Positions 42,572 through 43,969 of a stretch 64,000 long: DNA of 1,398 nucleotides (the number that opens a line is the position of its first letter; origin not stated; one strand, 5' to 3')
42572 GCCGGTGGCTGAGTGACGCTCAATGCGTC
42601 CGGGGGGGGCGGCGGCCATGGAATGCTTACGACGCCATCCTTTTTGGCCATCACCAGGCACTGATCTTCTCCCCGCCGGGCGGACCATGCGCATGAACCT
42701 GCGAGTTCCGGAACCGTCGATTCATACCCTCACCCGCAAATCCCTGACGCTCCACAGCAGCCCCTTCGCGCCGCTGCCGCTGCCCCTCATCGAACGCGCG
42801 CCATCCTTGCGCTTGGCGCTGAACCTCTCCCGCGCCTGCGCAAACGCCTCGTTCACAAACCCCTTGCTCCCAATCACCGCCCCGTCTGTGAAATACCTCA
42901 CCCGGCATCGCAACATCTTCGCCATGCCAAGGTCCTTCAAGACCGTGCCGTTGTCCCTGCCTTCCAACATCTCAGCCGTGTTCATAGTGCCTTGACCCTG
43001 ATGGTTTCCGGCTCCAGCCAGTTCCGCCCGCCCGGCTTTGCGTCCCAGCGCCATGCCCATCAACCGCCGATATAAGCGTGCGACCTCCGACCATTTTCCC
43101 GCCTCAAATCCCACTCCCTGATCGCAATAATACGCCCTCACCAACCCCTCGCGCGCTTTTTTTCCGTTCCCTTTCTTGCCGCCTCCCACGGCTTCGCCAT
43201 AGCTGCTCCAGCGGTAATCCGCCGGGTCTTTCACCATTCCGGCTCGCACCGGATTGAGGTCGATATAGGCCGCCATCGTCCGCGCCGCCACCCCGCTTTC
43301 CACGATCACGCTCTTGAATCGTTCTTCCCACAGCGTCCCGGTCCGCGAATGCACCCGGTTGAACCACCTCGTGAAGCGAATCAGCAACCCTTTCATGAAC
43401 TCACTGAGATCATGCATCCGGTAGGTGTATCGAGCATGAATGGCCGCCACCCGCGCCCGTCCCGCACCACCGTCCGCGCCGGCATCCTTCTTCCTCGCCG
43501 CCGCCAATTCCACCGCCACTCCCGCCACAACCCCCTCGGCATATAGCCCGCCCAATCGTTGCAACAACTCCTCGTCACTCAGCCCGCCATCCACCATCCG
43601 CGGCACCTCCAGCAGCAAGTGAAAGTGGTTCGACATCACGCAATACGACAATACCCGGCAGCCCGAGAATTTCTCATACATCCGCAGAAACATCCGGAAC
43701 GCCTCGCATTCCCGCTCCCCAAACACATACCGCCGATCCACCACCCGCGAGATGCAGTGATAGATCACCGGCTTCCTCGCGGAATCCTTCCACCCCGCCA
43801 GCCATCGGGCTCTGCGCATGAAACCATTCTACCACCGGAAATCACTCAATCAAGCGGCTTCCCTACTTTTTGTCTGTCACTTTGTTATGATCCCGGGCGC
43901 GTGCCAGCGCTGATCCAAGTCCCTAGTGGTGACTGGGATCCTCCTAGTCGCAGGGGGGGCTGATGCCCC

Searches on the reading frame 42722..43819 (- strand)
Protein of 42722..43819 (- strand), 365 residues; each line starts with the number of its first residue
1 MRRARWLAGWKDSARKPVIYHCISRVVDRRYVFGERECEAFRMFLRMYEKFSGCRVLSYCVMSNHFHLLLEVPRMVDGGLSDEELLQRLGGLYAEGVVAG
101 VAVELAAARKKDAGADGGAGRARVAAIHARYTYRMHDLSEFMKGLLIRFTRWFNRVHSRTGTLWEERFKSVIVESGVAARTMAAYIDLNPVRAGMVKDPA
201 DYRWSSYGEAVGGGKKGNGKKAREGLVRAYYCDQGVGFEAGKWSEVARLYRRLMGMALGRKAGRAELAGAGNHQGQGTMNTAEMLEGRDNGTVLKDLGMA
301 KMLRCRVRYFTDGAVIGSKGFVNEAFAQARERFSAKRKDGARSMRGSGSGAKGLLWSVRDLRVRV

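Call 57: search_protein_families(library=pfam, proteins=[window:42722-43819:-], max_evalue=0.001)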
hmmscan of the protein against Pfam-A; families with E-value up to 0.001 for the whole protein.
window:42722-43819:- (365 aa): 1 family
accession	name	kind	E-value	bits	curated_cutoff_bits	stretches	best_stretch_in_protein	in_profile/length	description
PF01797.21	Y1_Tnp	-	3.2e-10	40.6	23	1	18-74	5-61/121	Transposase IS200 like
